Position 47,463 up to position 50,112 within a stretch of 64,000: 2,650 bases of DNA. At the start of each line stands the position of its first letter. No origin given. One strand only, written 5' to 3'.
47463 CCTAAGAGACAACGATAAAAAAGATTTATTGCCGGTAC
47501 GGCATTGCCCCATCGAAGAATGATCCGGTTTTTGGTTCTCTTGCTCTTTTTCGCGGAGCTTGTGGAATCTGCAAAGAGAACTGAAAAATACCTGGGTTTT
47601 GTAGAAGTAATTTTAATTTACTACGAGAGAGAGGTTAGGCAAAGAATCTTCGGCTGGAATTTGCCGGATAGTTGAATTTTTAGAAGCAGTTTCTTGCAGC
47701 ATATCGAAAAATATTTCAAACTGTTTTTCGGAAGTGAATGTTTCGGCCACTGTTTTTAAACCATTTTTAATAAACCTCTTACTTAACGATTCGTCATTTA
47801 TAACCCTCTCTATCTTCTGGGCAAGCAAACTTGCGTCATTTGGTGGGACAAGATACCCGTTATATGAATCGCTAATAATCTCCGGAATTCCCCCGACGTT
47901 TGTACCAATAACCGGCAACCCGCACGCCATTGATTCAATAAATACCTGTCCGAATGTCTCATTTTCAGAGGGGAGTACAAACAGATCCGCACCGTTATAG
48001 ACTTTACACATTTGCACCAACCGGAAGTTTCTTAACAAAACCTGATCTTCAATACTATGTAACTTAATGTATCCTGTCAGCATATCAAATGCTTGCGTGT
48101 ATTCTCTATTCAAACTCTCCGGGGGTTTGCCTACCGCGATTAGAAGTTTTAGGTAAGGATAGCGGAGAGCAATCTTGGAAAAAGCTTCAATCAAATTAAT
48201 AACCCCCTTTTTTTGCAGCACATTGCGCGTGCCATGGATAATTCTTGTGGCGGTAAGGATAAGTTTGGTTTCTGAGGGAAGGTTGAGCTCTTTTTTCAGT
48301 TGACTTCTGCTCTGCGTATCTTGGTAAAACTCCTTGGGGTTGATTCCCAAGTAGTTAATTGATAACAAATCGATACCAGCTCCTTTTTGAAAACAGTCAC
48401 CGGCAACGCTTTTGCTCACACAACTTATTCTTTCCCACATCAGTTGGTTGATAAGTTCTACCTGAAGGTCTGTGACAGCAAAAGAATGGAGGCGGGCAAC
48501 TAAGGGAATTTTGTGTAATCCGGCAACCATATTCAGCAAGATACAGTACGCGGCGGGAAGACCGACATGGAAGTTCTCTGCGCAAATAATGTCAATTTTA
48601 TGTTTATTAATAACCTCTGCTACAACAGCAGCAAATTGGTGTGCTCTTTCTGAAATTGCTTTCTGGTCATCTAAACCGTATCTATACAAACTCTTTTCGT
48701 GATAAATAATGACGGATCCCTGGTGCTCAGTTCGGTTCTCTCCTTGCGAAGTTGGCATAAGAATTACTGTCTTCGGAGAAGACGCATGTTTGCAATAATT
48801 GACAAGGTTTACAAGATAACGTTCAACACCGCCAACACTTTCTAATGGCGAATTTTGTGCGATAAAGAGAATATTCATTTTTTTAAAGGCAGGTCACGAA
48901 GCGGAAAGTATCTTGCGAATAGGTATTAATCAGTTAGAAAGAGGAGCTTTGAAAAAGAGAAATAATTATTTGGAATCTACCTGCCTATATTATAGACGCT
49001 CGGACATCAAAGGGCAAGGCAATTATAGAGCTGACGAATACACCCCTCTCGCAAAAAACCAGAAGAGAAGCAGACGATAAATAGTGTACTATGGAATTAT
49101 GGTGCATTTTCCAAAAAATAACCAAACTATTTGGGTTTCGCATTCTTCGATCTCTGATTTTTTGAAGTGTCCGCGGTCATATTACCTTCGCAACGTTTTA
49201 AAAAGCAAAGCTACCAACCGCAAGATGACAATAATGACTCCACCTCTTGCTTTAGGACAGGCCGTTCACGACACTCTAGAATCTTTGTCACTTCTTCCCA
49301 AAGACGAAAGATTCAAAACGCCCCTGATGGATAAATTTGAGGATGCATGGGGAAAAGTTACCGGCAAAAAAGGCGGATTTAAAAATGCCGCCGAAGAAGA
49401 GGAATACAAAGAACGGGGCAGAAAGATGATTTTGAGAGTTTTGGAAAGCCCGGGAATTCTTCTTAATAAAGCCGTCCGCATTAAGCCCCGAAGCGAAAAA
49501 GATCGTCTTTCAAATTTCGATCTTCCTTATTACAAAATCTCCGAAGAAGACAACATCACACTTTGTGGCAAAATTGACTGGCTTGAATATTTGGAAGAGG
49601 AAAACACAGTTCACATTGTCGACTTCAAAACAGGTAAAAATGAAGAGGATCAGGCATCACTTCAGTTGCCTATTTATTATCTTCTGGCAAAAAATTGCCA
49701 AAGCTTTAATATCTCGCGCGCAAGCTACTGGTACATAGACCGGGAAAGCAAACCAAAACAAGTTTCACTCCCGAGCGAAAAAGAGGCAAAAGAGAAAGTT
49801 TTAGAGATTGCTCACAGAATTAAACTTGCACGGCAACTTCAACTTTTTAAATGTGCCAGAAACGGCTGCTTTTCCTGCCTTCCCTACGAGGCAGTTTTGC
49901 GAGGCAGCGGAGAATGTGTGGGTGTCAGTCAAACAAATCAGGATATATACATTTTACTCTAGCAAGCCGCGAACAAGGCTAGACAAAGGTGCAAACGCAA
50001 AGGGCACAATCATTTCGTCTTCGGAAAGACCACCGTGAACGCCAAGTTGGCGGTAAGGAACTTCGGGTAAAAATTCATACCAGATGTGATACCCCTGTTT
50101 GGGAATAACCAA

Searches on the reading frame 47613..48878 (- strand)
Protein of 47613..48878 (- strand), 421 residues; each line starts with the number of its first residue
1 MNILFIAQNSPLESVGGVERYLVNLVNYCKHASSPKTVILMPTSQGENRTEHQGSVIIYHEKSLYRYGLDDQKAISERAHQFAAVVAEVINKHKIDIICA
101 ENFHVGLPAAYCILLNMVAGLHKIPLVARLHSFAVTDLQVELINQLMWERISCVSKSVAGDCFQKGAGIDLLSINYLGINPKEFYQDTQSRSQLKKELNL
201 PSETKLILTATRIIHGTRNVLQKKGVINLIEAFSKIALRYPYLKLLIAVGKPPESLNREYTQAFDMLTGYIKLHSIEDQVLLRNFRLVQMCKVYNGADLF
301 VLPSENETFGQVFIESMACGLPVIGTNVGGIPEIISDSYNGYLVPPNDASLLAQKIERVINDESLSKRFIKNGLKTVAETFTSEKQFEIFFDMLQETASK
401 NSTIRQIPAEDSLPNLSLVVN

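Call 3: search_protein_families(library=pfam, proteins=[window:47613-48878:-], max_evalue=0.1)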
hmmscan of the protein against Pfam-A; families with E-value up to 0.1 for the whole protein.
window:47613-48878:- (421 aa): 7 families
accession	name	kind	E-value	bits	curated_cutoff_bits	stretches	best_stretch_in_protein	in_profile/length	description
PF00534.26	Glycos_transf_1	-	6e-33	114.2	26.4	1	196-375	7-171/172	Glycosyl transferases group 1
PF13692.12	Glyco_trans_1_4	-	1.6e-27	97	27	1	221-362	12-142/142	Glycosyl transferases group 1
PF13439.12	Glyco_transf_4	-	4e-06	27.4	28.5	1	15-160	1-146/170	Glycosyltransferase Family 4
PF20706.3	GT4-conflict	-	3e-05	23.6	26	1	290-362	275-357/385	Family 4 Glycosyltransferase in conflict systems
PF13524.12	Glyco_trans_1_2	-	0.0041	17.5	25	1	289-388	39-140/144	Glycosyl transferase-like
PF13579.12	Glyco_trans_4_4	-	0.025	15.4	29.7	1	16-137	1-108/158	Glycosyl transferase 4-like domain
PF25800.1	FimV_N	-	0.049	14.2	27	1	226-265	67-106/108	FimV N-terminal domain Ig-like domain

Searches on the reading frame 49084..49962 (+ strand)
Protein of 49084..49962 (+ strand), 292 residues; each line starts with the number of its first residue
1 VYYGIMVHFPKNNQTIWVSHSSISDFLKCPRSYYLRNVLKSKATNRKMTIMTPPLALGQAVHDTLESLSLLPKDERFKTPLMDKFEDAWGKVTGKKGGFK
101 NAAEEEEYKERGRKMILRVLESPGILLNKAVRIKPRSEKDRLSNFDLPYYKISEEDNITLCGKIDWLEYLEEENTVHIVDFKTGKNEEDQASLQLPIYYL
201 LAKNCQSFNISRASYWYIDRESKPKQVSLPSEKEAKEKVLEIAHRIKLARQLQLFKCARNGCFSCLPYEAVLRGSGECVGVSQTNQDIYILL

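Call 3: search_protein_families(library=pfam, proteins=[window:49084-49962:+], max_evalue=0.1)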
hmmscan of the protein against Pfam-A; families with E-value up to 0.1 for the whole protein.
window:49084-49962:+ (292 aa): 4 families
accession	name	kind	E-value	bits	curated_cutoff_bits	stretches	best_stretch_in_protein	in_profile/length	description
PF12705.13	PDDEXK_1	-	7.5e-23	82.2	22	1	18-260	2-234/247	PD-(D/E)XK nuclease superfamily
PF01930.23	Cas_Cas4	-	1.9e-05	25.3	22.7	1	161-248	53-133/160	Domain of unknown function DUF83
PF12684.13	DUF3799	-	0.024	14.8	26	0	19-93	1-53/233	PDDEXK-like domain of unknown function (DUF3799)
PF08696.17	Dna2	-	0.084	13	22.4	0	17-80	55-109/204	DNA replication factor Dna2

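Call 94: search_protein_families(library=padloc, proteins=[window:49084-49959:+], max_evalue=0.01)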
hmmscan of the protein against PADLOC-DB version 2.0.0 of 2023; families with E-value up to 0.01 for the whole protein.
window:49084-49959:+ (292 aa): 13 families
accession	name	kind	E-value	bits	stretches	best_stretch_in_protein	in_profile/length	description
PDLC00943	Cas4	-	2e-12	45.4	1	151-251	59-155/180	CRISPR-associated protein Cas4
PDLC01250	Cas4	-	3.3e-12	45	2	125-251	29-146/168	"CAS-I,CAS-II,CAS-III,CAS-IV,CAS-V,CAS-VI; acquisition_associated"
PDLC01447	Cas4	-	4.5e-11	41.5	1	18-253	5-137/161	"CAS-I,CAS-II,CAS-III,CAS-IV,CAS-V,CAS-VI; acquisition_associated"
PDLC02083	Cas4_II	-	6.1e-09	34.6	1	138-251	47-160/186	-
PDLC02410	Aga_Cas4-like_Nuc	-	2.4e-08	32.1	1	151-250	125-218/255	Class II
PDLC00944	Cas4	-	5.7e-08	31.1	1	151-249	58-152/177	Cas4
PDLC01611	Cas4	-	1.2e-06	27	1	155-248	53-131/158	"CAS-I,CAS-II,CAS-III,CAS-IV,CAS-V,CAS-VI; acquisition_associated"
PDLC02405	Aga_Cas4-like_Nuc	-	2e-06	25.3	1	125-246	110-226/270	Class II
PDLC00058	DruK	-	1e-05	22.4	1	20-190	14-185/388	PD-(D/E)XK nuclease superfamily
PDLC01773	Cas4c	-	1.4e-05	22.6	1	156-265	82-187/229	-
PDLC00945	Cas4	-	0.0024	16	0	21-65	4-45/178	"CRISPR-associated protein Cas4, subtype PREFRAN"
PDLC02406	Aga_Cas4-like_Nuc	-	0.006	14.2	0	19-44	4-29/308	Class II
PDLC01272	Cas4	-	0.0078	13.9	0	23-67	37-79/262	"CAS-I,CAS-II,CAS-III,CAS-IV,CAS-V,CAS-VI; acquisition_associated"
